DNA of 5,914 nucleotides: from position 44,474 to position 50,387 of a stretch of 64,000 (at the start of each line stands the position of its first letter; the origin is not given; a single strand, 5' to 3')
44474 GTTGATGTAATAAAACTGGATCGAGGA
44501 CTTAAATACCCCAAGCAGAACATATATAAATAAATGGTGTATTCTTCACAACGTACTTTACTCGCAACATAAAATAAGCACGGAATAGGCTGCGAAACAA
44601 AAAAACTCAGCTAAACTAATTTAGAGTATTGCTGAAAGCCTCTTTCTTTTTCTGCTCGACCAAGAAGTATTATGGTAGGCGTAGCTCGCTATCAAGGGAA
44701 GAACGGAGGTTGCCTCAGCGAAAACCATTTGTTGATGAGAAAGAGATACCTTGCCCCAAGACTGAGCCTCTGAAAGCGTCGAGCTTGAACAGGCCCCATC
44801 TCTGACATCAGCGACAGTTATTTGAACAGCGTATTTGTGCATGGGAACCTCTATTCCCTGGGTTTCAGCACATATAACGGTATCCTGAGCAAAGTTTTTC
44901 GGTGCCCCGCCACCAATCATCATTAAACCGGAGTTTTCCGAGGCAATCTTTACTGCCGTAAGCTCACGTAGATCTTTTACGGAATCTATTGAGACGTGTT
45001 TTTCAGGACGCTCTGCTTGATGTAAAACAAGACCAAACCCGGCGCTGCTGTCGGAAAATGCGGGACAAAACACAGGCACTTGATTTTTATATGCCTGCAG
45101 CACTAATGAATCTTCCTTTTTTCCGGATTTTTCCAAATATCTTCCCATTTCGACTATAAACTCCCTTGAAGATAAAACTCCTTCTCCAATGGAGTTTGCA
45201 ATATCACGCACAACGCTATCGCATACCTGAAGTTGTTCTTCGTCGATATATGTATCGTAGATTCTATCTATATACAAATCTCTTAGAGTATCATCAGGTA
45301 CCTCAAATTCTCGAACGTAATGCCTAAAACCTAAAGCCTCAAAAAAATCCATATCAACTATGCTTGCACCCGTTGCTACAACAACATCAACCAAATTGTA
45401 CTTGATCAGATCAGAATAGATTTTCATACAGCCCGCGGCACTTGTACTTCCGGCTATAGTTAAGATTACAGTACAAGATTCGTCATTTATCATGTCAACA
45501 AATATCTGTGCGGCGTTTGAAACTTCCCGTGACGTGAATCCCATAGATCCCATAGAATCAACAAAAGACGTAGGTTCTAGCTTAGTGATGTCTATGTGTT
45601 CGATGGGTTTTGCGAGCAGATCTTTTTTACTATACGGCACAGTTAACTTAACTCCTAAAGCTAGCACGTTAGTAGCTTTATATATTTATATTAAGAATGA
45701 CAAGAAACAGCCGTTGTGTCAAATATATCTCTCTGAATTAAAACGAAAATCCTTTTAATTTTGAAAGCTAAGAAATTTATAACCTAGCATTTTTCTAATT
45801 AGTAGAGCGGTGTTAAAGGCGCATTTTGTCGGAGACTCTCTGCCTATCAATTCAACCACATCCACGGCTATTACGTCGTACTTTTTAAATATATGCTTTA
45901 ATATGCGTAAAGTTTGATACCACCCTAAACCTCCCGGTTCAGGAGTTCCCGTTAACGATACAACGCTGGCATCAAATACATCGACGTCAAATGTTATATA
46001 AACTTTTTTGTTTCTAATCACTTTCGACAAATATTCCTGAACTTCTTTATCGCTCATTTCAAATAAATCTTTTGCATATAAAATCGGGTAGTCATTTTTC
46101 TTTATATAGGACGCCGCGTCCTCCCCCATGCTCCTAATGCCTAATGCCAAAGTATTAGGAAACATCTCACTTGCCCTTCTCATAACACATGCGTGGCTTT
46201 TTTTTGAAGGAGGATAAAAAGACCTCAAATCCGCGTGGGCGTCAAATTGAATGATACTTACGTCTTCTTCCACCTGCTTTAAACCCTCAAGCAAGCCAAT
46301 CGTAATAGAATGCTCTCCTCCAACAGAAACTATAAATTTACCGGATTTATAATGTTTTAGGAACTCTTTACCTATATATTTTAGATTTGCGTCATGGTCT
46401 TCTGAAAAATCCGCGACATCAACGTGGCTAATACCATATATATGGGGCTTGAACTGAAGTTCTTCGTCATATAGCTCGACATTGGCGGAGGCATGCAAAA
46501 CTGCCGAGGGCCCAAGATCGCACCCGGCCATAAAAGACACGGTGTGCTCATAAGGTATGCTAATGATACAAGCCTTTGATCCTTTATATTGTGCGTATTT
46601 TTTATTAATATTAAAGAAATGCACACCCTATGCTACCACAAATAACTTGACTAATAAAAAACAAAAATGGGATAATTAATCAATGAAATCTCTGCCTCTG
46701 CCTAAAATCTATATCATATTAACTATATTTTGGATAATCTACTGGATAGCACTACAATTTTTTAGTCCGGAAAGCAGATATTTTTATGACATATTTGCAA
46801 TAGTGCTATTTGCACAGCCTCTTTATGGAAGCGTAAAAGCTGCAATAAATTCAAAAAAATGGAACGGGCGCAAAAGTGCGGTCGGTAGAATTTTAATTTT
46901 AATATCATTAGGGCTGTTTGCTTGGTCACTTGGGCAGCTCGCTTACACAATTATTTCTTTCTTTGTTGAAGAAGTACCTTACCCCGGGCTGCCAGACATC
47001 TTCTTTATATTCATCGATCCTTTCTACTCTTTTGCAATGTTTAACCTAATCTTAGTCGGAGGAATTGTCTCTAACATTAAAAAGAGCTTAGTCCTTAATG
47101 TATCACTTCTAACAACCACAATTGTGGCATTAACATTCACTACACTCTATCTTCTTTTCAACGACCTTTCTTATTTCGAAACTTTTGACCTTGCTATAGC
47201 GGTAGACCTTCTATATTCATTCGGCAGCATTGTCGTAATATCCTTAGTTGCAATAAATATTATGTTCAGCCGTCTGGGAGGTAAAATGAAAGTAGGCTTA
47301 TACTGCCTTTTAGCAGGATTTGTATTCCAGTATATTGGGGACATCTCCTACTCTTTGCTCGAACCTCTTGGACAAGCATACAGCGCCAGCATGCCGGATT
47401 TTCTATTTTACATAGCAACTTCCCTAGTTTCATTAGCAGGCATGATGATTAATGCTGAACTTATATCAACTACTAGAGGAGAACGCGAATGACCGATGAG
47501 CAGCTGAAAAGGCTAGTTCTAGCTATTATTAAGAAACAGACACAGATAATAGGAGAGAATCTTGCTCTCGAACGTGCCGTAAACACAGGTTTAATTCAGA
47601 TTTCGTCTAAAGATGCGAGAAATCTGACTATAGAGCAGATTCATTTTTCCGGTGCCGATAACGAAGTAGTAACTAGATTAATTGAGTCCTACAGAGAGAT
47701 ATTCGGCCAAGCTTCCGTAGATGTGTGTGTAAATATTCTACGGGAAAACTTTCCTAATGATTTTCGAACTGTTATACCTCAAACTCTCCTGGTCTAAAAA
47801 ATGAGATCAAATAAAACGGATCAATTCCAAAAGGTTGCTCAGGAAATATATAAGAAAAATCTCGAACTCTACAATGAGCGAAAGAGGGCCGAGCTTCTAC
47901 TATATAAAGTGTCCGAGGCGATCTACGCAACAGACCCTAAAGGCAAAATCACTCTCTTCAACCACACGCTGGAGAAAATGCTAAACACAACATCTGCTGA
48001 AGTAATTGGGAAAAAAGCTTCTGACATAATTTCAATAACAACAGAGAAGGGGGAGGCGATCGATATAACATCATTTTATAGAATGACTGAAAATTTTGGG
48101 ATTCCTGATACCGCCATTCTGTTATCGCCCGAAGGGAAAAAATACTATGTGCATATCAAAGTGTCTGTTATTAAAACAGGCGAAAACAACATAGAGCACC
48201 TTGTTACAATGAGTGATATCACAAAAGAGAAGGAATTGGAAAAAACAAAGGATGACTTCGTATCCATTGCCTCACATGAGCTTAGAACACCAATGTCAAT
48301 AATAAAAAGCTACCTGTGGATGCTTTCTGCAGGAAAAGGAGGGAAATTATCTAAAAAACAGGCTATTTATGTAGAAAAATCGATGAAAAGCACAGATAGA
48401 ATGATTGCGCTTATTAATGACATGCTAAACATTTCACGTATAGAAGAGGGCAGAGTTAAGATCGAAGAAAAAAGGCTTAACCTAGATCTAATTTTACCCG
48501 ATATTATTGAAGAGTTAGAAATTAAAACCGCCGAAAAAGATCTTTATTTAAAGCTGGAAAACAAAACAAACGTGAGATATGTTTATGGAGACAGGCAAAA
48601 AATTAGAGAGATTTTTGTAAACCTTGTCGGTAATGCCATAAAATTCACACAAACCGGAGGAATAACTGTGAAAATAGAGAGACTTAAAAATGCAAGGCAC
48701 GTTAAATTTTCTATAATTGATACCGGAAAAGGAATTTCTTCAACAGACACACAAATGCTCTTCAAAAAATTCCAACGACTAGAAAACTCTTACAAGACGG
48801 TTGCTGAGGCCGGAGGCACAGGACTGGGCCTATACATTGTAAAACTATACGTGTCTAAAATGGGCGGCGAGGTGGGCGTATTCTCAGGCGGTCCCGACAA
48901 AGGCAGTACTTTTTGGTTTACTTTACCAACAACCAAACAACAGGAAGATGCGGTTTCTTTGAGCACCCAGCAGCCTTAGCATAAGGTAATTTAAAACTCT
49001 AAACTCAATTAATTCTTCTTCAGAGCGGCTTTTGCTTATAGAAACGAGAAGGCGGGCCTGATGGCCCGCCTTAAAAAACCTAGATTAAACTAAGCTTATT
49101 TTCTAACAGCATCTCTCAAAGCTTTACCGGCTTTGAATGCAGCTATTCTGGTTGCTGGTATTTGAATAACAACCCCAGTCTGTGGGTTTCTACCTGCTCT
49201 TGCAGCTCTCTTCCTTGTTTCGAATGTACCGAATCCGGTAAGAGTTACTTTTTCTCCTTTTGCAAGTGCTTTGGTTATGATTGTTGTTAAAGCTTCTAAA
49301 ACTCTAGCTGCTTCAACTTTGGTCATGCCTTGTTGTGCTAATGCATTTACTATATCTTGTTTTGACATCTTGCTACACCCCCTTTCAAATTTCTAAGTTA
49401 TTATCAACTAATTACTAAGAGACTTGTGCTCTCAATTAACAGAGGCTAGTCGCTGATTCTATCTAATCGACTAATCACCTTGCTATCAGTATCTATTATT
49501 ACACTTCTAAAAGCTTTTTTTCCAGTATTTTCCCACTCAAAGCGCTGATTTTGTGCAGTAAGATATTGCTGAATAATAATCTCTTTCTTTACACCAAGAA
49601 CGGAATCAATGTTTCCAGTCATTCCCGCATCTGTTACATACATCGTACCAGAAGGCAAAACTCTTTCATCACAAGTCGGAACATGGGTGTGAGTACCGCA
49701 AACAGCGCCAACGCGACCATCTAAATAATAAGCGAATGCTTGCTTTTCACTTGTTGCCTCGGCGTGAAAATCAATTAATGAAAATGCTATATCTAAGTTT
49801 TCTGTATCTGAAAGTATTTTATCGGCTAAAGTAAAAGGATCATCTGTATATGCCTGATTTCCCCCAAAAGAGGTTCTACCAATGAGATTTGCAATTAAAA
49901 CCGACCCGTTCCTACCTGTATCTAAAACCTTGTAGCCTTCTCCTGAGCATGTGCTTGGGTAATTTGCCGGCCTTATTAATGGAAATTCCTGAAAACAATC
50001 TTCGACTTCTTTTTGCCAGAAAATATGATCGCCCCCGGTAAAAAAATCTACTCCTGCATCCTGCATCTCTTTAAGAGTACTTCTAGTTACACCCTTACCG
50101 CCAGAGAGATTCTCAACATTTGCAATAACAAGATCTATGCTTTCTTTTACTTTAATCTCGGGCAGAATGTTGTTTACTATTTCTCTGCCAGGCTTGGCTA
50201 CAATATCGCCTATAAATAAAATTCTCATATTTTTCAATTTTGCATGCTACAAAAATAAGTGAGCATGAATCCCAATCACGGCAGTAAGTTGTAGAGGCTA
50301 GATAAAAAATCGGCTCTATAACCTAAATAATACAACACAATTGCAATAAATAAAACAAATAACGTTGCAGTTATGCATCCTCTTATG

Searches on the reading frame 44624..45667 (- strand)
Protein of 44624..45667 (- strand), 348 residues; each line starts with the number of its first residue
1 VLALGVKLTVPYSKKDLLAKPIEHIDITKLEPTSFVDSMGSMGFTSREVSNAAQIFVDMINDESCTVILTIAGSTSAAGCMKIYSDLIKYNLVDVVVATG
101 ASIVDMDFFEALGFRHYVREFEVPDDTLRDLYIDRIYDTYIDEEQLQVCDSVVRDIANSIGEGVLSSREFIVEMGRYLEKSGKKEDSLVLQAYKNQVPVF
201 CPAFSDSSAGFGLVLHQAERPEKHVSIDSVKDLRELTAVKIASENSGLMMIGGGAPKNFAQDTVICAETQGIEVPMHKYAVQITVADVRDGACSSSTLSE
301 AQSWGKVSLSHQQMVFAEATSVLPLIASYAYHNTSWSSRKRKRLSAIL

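Call 6: search_protein_families(library=pfam, proteins=[window:44624-45667:-], max_evalue=0.01)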
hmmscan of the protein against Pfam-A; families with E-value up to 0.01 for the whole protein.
window:44624-45667:- (348 aa): 1 family
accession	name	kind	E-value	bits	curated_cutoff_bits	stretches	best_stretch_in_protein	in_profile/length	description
PF01916.23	DS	-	2.9e-92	309.5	27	1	35-329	2-287/288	Deoxyhypusine synthase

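Call 17: find_related_loci(query=window:44624-45667:-, collection=genome_contigs, flank=10000)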
Query window:44624-45667:- (348 aa) in genome_contigs; peptide patterns used: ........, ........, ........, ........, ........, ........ (x = any residue, [..] = any of these).
599 stretches matched a pattern (row limit reached: there are more); 592 encode a relative of the query (tblastn E <= 1e-3); the best 80 are kept; 80 distinct loci.
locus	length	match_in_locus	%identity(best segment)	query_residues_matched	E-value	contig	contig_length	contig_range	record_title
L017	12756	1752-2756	67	14-348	4e-156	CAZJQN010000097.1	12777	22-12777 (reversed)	MAG TPA_asm: uncultured Bacteroidales bacterium isolate SRP167436_co1_340 genome assembly, contig: NODE_8122_length_1277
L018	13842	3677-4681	67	14-348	4e-156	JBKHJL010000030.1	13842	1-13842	MAG: Candidatus Micrarchaeia archaeon isolate D4M11_51 NODE_2421_length_13842_cov_8.822151, whole genome shotgun sequenc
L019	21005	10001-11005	66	14-348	1e-154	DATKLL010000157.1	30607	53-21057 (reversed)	MAG TPA_asm: Syntrophales bacterium isolate SMAG_U14684 k141_1150195, whole genome shotgun sequence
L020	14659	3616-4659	64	1-348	2e-154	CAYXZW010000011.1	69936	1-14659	MAG TPA_asm: uncultured Smithella sp. isolate SRP302447_co2_126 genome assembly, contig: NODE_1207_length_69936_cov_13.4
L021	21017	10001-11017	65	10-348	3e-154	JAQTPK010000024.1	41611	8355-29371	MAG: Syntrophales bacterium isolate STB_114 NODE_1936_length_41611_cov_7.762318_Sandtown_B, whole genome shotgun sequenc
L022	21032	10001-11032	64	5-348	4e-154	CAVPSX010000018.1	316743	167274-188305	MAG: uncultured delta proteobacterium isolate MFD00032.bin.1.77 genome assembly, contig: contig_76438, whole genome shot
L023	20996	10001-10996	67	14-345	1e-153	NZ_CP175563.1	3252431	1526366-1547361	Syntrophus buswellii strain DM-2 chromosome, complete genome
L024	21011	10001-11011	65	12-348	7e-154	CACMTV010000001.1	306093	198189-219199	MAG: uncultured Pelagibacteraceae bacterium isolate AG-919-K20 genome assembly, contig: AG-919-K20_NODE_1, whole genome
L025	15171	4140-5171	65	5-348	3e-153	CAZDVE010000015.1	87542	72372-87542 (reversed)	MAG TPA_asm: uncultured Pirellulales bacterium isolate binchicken_co116_18 genome assembly, contig: NODE_148_length_8754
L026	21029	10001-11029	65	6-348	9e-153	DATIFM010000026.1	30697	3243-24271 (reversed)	MAG TPA_asm: Candidatus Bilamarchaeum sp. isolate SMAG_U16395 k141_490150, whole genome shotgun sequence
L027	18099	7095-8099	66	14-348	1e-152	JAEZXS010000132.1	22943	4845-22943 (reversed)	MAG: Proteobacteria bacterium isolate OH_PFB_21 k127_1259096, whole genome shotgun sequence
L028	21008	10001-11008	65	13-348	7e-153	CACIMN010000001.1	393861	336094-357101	uncultured Pelagibacteraceae bacterium isolate AG-913-L03 genome assembly, contig: AG-913-L03_NODE_1, whole genome shotg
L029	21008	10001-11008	65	13-348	1e-152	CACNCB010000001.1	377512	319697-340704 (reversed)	MAG: uncultured Pelagibacteraceae bacterium isolate AG-920-D05 genome assembly, contig: AG-920-D05_NODE_1, whole genome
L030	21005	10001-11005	65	14-348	8e-153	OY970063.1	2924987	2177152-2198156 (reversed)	MAG: uncultured delta proteobacterium isolate MFD10007.bin.1.119 genome assembly, chromosome: 1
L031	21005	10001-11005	65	14-348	2e-152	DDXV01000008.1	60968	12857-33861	MAG TPA_asm: Syntrophaceae bacterium UBA2251 UBA2251_contig_16559, whole genome shotgun sequence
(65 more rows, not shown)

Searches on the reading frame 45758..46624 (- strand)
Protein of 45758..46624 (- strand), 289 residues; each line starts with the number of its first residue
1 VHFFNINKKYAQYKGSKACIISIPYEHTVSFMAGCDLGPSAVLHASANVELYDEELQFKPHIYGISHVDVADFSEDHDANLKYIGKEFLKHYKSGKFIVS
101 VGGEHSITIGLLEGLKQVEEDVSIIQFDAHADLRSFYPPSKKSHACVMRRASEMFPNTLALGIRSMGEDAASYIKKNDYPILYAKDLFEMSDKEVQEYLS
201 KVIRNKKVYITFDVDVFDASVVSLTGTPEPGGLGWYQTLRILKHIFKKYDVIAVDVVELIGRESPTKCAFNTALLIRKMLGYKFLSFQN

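Call 6: search_protein_families(library=pfam, proteins=[window:45758-46624:-], max_evalue=0.01)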
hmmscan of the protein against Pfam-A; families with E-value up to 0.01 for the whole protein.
window:45758-46624:- (289 aa): 1 family
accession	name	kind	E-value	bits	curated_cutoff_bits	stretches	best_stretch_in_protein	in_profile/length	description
PF00491.26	Arginase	-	4.6e-56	190.8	22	1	17-265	2-261/280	Arginase family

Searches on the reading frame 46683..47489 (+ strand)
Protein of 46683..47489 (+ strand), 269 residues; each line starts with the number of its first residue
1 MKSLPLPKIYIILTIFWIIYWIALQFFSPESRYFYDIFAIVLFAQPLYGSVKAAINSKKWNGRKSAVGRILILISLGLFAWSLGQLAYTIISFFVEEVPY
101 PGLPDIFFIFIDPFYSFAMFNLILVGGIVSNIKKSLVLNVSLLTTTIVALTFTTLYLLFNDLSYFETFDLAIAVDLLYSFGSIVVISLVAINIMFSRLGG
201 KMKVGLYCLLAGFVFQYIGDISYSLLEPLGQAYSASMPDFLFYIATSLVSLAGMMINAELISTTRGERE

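Call 6: search_protein_families(library=pfam, proteins=[window:46683-47489:+], max_evalue=0.01)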
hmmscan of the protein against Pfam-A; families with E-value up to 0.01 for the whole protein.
window:46683-47489:+ (269 aa): 0 families

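Call 12: search_protein_families(library=pfam, proteins=[window:46683-47489:+], max_evalue=10)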
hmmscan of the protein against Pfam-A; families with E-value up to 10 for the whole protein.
window:46683-47489:+ (269 aa): 1 family
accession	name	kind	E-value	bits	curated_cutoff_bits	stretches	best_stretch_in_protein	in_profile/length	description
PF06127.16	Mpo1-like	-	8.3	7.1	24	1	184-223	26-65/95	2-hydroxy-palmitic acid dioxygenase Mpo1-like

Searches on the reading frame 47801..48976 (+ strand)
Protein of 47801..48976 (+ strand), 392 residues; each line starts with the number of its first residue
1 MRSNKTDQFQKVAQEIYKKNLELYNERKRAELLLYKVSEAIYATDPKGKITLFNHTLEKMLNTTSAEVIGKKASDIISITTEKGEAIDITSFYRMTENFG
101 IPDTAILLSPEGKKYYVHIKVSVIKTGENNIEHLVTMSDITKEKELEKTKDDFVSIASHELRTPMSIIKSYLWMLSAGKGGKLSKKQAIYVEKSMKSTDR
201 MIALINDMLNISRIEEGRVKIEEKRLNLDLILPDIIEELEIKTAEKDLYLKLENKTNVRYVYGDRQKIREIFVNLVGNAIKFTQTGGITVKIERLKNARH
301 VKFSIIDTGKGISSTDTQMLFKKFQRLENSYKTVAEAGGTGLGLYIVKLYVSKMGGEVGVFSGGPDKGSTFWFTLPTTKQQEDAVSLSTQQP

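Call 6: search_protein_families(library=pfam, proteins=[window:47801-48976:+], max_evalue=0.01)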
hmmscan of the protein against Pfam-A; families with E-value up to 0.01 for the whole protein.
window:47801-48976:+ (392 aa): 5 families
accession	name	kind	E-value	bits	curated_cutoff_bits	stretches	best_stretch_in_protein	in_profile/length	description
PF02518.31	HATPase_c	-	4.5e-26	91.9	26.4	1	263-378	1-110/111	Histidine kinase-, DNA gyrase B-, and HSP90-like ATPase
PF00512.31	HisKA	-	1.3e-16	60.8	26.9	1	150-217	2-66/66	His Kinase A (phospho-acceptor) domain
PF13426.13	PAS_9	-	3.9e-12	46.8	27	1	40-142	3-103/103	PAS domain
PF00989.32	PAS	-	4.5e-09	36.8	22.6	1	33-140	6-113/113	PAS fold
PF13589.12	HATPase_c_3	-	0.0073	16.8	25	0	288-380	20-110/137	Histidine kinase-, DNA gyrase B-, and HSP90-like ATPase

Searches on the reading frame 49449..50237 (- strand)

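Call 7: search_protein_families(library=pfam, proteins=[window:49449-50237:-], max_evalue=0.001)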
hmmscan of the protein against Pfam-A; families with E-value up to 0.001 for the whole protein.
window:49449-50237:- (263 aa): 2 families
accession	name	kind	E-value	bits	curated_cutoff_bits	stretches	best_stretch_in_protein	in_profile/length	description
PF13277.11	YmdB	-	1.5e-87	293.5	27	1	7-253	1-243/253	YmdB-like protein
PF00149.33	Metallophos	-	3.4e-05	24.8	21.5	1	4-187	1-191/191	Calcineurin-like phosphoesterase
